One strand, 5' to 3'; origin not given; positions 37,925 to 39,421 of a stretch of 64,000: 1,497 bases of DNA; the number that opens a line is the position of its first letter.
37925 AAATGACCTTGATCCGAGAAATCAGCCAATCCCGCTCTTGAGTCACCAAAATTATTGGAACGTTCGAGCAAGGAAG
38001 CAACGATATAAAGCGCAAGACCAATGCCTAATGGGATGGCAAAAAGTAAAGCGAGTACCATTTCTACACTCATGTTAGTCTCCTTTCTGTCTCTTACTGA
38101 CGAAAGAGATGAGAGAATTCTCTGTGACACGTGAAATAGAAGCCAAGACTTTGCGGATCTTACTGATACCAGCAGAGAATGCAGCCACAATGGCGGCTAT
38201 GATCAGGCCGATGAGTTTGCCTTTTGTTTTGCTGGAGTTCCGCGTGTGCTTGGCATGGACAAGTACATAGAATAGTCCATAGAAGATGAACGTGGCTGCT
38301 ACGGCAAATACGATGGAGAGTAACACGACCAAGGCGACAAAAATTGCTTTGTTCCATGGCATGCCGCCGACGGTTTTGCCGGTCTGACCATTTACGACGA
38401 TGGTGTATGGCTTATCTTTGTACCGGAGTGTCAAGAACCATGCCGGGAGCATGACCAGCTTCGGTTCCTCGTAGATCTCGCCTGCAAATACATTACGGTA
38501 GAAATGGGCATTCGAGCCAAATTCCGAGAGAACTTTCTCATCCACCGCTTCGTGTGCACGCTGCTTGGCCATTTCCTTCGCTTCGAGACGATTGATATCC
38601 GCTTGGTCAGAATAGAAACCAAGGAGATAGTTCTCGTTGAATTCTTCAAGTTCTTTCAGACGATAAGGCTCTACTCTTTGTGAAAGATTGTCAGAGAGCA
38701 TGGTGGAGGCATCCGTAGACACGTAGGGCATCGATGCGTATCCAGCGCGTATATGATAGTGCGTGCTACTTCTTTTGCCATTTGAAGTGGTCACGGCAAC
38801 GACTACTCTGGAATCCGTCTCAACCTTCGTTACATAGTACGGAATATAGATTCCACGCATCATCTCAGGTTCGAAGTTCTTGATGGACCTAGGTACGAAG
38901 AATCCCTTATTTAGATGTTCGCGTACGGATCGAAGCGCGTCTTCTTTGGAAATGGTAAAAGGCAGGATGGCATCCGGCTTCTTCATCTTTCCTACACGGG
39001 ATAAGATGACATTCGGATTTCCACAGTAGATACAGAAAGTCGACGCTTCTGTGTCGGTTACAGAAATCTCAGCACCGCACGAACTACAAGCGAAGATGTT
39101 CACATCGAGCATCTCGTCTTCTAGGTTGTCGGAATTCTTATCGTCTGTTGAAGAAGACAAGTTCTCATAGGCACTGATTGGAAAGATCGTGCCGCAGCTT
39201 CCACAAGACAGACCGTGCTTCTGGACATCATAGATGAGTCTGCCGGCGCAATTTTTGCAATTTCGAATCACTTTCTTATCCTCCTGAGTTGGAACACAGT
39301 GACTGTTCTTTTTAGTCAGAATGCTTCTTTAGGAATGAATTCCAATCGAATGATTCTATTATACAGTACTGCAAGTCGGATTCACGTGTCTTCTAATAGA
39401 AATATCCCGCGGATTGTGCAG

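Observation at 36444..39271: Tandemly duplicated two-gene module: membrane-anchored zinc-ribbon protein plus small single-pass membrane protein, both of an uncharacterised family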

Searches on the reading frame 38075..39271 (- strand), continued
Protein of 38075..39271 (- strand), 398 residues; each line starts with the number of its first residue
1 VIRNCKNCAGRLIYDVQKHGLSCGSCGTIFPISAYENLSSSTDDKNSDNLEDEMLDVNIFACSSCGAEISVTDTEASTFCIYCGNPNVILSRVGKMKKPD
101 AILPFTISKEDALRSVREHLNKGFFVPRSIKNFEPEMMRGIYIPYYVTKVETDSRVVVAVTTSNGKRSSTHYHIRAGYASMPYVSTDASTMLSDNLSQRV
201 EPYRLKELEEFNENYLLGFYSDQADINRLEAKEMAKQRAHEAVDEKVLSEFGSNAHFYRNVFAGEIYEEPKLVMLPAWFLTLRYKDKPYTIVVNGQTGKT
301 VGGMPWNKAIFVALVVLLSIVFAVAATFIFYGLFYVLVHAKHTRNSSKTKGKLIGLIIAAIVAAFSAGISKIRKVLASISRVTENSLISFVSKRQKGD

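Call 101: get_annotated_region(hit=H7, flank=3500)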
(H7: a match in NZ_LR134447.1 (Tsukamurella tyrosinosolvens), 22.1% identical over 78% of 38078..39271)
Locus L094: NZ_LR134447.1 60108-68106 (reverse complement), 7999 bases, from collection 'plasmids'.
description: Tsukamurella tyrosinosolvens strain NCTC13231 plasmid 5, complete sequence
organism: Tsukamurella tyrosinosolvens (NCBI taxid 57704)
taxonomy: Bacteria; Actinomycetota; Actinomycetes; Mycobacteriales; Tsukamurellaceae; Tsukamurella; Tsukamurella tyrosinosolvens
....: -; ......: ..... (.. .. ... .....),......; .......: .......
typing (MOB-suite, as given by PLSDB): non-mobilizable
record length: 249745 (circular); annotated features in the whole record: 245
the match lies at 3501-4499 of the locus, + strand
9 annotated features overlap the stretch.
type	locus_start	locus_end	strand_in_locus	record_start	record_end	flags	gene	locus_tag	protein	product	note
CDS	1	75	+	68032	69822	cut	-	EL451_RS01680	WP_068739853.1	phospholipase C, phosphocholine-specific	-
CDS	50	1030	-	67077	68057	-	-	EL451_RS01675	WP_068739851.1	MerR family transcriptional regulator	GO:0006355 - regulation of DNA-templated transcription [Evidence IEA]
CDS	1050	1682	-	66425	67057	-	-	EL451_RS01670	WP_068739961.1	HEAT repeat domain-containing protein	-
CDS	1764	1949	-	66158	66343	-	-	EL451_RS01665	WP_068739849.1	DUF1508 domain-containing protein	-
CDS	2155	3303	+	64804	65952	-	-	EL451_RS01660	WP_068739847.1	SPFH domain-containing protein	-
CDS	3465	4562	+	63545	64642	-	-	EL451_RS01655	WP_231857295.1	hypothetical protein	-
CDS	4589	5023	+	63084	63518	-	-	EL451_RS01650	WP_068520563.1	hypothetical protein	-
CDS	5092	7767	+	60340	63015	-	polA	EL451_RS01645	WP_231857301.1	DNA polymerase I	GO:0006261 - DNA-templated DNA replication [Evidence IEA]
CDS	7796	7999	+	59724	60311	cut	-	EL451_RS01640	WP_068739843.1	hypothetical protein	-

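Call 102: get_annotated_region(hit=H10, flank=3500)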
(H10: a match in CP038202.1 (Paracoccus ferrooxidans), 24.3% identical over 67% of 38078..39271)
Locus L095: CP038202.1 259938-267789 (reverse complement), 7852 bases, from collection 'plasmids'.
description: Paracoccus ferrooxidans strain NCCB 100066 plasmid pFER4, complete sequence
organism: Paracoccus ferrooxidans (NCBI taxid 327104)
taxonomy: Bacteria; Pseudomonadota; Alphaproteobacteria; Rhodobacterales; Paracoccaceae; Paracoccus; Paracoccus ferrooxidans
host: -; source: single cell,bioreactor; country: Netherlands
typing (MOB-suite, as given by PLSDB): non-mobilizable; replicon rep_cluster_746; mating-pair formation MPF_T
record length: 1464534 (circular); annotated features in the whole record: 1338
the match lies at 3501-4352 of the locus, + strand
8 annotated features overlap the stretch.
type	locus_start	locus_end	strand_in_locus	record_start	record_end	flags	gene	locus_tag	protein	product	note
CDS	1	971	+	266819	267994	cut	-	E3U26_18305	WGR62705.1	toxic anion resistance protein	-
CDS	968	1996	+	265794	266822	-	-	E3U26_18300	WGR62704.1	DUF2927 domain-containing protein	-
CDS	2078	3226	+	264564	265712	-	-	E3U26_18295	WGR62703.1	SPFH domain-containing protein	-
CDS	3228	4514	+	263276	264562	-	-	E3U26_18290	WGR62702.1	zinc ribbon domain-containing protein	-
CDS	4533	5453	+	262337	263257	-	-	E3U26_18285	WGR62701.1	carbohydrate kinase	-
CDS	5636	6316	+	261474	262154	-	-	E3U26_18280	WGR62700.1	exopolysaccharide biosynthesis protein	-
CDS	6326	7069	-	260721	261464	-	-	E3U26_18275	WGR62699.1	GntR family transcriptional regulator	-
CDS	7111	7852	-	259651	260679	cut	-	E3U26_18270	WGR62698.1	Gfo/Idh/MocA family oxidoreductase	-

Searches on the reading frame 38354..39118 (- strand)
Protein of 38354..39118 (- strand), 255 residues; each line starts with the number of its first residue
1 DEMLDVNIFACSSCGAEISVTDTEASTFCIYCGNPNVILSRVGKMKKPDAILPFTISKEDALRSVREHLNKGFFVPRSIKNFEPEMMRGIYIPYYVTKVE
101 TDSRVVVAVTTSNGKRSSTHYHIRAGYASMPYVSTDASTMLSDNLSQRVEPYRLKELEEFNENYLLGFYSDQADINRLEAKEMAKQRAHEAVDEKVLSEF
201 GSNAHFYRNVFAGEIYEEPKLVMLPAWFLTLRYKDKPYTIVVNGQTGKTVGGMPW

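Call 53: predict_structure(alignment_id=A2)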
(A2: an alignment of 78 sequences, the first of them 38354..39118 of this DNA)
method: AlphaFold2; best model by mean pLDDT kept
length: 255 residues; sequences in the alignment: 78
mean_pLDDT: 89.7   pTM: 0.84
mean pLDDT of the five models: 89.7, 89.4, 88.8, 88.0, 87.8
residues with pLDDT >= 90: 142; 70-90: 104; 50-70: 9; < 50: 0
segments of 3 or more residues with pLDDT < 50: none
pLDDT, mean of each block of 10 residues (from residue 1): 83 85 71 85 89 97 92 84 89 96 96 90 95 91 81 95 87 91 95 93 93 95 95 87 95 72
secondary structure, 60 per line:
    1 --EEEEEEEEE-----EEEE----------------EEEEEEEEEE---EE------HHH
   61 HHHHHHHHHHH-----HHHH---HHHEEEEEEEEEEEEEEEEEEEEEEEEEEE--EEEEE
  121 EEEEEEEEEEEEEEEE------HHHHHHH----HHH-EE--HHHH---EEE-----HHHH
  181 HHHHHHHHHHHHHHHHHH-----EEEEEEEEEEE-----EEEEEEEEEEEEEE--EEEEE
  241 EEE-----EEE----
elements in order: E3-11 E17-20 E37-46 H58-71 H77-80 E87-113 E116-136 H143-149 H162-165 E169-171 H177-198 E204-214 E220-233 E236-243 E249-251

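Call 55: search_protein_representatives(alignment_id=A2)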
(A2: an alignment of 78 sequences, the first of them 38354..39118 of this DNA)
Query: 78 sequences, 399 profile positions. Proteins with E-value up to 0.001 (for the whole library): 9631; up to 1e-10: 5825; up to 1e-30: 2758. The best 150 are listed.
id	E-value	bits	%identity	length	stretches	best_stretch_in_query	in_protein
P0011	4.6e-158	542.8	-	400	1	1-399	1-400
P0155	9.9e-153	525.2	-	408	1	1-397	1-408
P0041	1.3e-145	501.7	-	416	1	1-398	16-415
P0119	1.7e-134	465.2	-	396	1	1-397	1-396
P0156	1.8e-134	465.1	-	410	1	1-397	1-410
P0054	1.1e-131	455.9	-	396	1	1-398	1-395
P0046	5.6e-130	450.3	-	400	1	1-398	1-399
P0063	3.0e-129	447.9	-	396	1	1-397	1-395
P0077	4.5e-129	447.3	-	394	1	1-397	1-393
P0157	5.1e-127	440.5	-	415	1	1-399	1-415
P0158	6.0e-126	437.0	-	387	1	1-397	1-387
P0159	1.7e-125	435.5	-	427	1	1-397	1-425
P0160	2.2e-125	435.1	-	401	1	4-397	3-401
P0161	1.2e-123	429.4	-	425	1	1-397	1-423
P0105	1.3e-123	429.3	-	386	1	1-398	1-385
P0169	3.9e-119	414.6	-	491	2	37-399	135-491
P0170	4.3e-119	414.4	-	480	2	46-396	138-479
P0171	2.0e-118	412.2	-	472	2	47-397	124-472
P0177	8.2e-116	403.6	-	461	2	42-397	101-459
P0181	1.6e-113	396.1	-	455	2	3-398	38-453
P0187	2.0e-110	385.9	-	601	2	51-397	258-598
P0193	9.2e-109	380.4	-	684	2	53-397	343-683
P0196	2.4e-108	379.0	-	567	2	52-397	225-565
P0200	4.2e-108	378.2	-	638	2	44-397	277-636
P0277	2.8e-92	326.1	-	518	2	34-397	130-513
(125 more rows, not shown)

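Call 63: fold_search(model_id=the predicted structure, library=viral)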
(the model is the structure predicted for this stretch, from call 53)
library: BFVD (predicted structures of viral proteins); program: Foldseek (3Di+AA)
matches with E <= 10: 501; with E <= 0.001: 2
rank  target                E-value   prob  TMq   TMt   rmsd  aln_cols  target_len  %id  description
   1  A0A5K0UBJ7            1.1e-08  1.00  0.60  0.33   6.2       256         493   18  DnaJ-like subfamily C member 3 [Yasminevirus sp. GU-2018]
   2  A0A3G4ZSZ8            6.2e-07  1.00  0.48  0.37   7.8       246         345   14  DnaJ-like subfamily C member 3 [Edafosvirus sp.]
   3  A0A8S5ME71            8.2e-02  0.09  0.11  0.08  19.3       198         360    7  Uncharacterized protein [Siphoviridae sp. ctYh54]
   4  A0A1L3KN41            1.1e-01  0.04  0.10  0.05  25.6       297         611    6  Putative glycoprotein [Shayang ascaridia galli virus 2]
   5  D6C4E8                1.1e-01  0.12  0.16  0.09  30.9       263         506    5  Glycoprotein [Durham virus]
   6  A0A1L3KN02            1.2e-01  0.08  0.12  0.07  21.7       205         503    6  (no name in the UniProt tables at hand)
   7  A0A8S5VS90            1.4e-01  0.10  0.17  0.18  18.4       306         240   11  (no name in the UniProt tables at hand)
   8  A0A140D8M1            1.4e-01  0.05  0.11  0.06  25.4       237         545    7  Glycoprotein [Drosophila immigrans sigmavirus]
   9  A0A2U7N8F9            1.8e-01  0.02  0.08  0.10  17.1       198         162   10  Uncharacterized protein [Pseudomonas phage PspYZU05]
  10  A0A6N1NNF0            2.1e-01  0.11  0.15  0.16  14.9       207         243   12  Putative ORFan [Tupanvirus deep ocean]
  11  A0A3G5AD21            2.1e-01  0.09  0.17  0.17  16.1       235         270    8  Uncharacterized protein [Hyperionvirus sp.]
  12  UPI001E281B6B         2.1e-01  0.08  0.13  0.08  24.9       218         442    6  (no name look-up for this kind of identifier)
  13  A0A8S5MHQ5            2.2e-01  0.13  0.15  0.19  18.2       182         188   10  Uncharacterized protein [Siphoviridae sp. ctvyM23]
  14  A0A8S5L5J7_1          2.3e-01  0.08  0.15  0.06  19.6       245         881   12  DNA polymerase B [MELD virus sp.]
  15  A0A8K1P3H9            2.7e-01  0.06  0.13  0.08  21.3       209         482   10  Envelope glycoprotein [Xiangshan orthomyxo-like virus]
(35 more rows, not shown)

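Call 64: search_protein_families(library=pfam, proteins=[P0187, P0193, P0196, P0200, P0169, P0170, P0171, P0177, P0277, P0181], max_evalue=0.01)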
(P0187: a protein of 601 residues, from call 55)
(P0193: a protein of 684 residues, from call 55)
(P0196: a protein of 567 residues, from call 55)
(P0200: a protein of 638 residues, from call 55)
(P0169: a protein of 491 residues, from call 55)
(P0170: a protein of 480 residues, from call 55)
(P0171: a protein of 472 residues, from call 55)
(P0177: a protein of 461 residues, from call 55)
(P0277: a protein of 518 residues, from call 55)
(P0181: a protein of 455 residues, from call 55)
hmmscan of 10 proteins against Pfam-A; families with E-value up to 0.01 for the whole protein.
P0187 (601 aa): 5 families
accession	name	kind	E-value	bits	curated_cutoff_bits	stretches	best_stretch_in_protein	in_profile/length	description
PF08271.17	Zn_Ribbon_TF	-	6.3e-08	32.5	29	1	4-28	2-27/43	TFIIB zinc-binding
PF03966.22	Trm112p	-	6.5e-06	26.4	22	1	2-27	7-32/40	Trm112p-like protein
PF08792.16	A2L_zn_ribbon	-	1.2e-05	25.2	22.9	1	3-30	4-31/33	A2L zinc ribbon domain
PF11781.13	Zn_ribbon_RRN7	-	0.0041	17.2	27.1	1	4-28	6-29/32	Zinc-finger of RNA-polymerase I-specific TFIIB, Rrn7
PF12773.13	DZR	-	0.0084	16.7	27.3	0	264-295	9-34/45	Double zinc ribbon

P0193 (684 aa): 4 families
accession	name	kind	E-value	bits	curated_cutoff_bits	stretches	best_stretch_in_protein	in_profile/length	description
PF08271.17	Zn_Ribbon_TF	-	1.9e-05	24.6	29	1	4-28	2-27/43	TFIIB zinc-binding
PF03966.22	Trm112p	-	2.7e-05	24.4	22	1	2-27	7-32/40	Trm112p-like protein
PF11781.13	Zn_ribbon_RRN7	-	0.0058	16.7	27.1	1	4-28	6-29/32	Zinc-finger of RNA-polymerase I-specific TFIIB, Rrn7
PF08792.16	A2L_zn_ribbon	-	0.0092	16.1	22.9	1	3-31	4-32/33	A2L zinc ribbon domain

P0196 (567 aa): 3 families
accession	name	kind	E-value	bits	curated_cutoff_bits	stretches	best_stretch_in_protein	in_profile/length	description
PF03966.22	Trm112p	-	1.6e-05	25.1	22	1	3-27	8-32/40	Trm112p-like protein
PF08271.17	Zn_Ribbon_TF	-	0.00016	21.6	29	0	4-26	2-25/43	TFIIB zinc-binding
PF11781.13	Zn_ribbon_RRN7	-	0.0053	16.8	27.1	1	3-27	5-28/32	Zinc-finger of RNA-polymerase I-specific TFIIB, Rrn7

P0200 (638 aa): 3 families
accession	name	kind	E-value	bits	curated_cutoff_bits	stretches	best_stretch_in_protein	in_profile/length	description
PF08792.16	A2L_zn_ribbon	-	8.9e-07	28.9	22.9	1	3-29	4-30/33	A2L zinc ribbon domain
PF08271.17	Zn_Ribbon_TF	-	0.0001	22.2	29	1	4-28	2-27/43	TFIIB zinc-binding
PF03966.22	Trm112p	-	0.0034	17.7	22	1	2-27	7-32/40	Trm112p-like protein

P0169 (491 aa): 4 families
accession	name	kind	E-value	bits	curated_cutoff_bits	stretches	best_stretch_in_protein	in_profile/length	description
PF03966.22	Trm112p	-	3.1e-05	24.3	22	1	2-33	7-38/40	Trm112p-like protein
PF08792.16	A2L_zn_ribbon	-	0.0036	17.4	22.9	0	3-31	4-32/33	A2L zinc ribbon domain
PF08271.17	Zn_Ribbon_TF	-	0.0054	16.7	29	1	4-38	2-37/43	TFIIB zinc-binding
PF07191.17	Zn_ribbon_6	-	0.0089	16.4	25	0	3-33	1-29/67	Double zinc ribbon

P0170 (480 aa): 3 families
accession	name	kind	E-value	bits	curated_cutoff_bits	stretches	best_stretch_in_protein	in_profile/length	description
PF09297.16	Zn_ribbon_NUD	-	0.00016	21.8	24.8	0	170-181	3-14/32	NADH pyrophosphatase zinc ribbon domain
PF13717.11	Zn_ribbon_4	-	0.0029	17.9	30.3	0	1-30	1-35/36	zinc-ribbon domain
PF03966.22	Trm112p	-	0.0036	17.6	22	1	2-28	7-33/40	Trm112p-like protein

P0171 (472 aa): 5 families
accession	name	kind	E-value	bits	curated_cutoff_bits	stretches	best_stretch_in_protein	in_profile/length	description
PF08792.16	A2L_zn_ribbon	-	9.5e-07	28.8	22.9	1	138-162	4-28/33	A2L zinc ribbon domain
PF08271.17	Zn_Ribbon_TF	-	5.4e-05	23.1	29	1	4-30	2-29/43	TFIIB zinc-binding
PF19134.6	DUF5817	-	0.00085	19.7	31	0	3-28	4-29/57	Domain of unknown function (DUF5817)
PF03966.22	Trm112p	-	0.006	16.9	22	0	4-27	9-32/40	Trm112p-like protein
PF05191.20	ADK_lid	-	0.0081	16.5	26.6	0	4-29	3-30/36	Adenylate kinase, active site lid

P0177 (461 aa): 3 families
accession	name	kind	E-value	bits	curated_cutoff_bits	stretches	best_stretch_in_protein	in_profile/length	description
PF08271.17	Zn_Ribbon_TF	-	1.3e-07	31.5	29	1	5-38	3-37/43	TFIIB zinc-binding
PF07295.17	DUF1451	-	0.00047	20.8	26.1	0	86-152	72-138/146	Zinc-ribbon containing domain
PF10080.14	FtrD-like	-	0.0036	17.8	26.3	0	3-36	35-67/101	Membrane iron-sulfur containing protein FtrD-like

P0277 (518 aa): 1 family
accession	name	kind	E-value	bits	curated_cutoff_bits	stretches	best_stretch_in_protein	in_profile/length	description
PF07754.17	HVO_2753_ZBP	-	0.0093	16.2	33.2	0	157-198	1-42/46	Small zinc finger protein HVO_2753-like, Zn-binding pocket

P0181 (455 aa): 4 families
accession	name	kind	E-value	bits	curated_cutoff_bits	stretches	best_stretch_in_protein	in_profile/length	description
PF06943.17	zf-LSD1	-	4.1e-06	27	20.2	1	5-27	1-23/25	LSD1 zinc finger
PF12773.13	DZR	-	6.1e-05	23.5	27.3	0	37-65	12-34/45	Double zinc ribbon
PF07295.17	DUF1451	-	0.005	17.5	26.1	0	38-66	114-142/146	Zinc-ribbon containing domain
PF01155.25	HypA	-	0.0091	16.4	28.9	0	13-46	63-95/112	Hydrogenase/urease nickel incorporation, metallochaperone, hypA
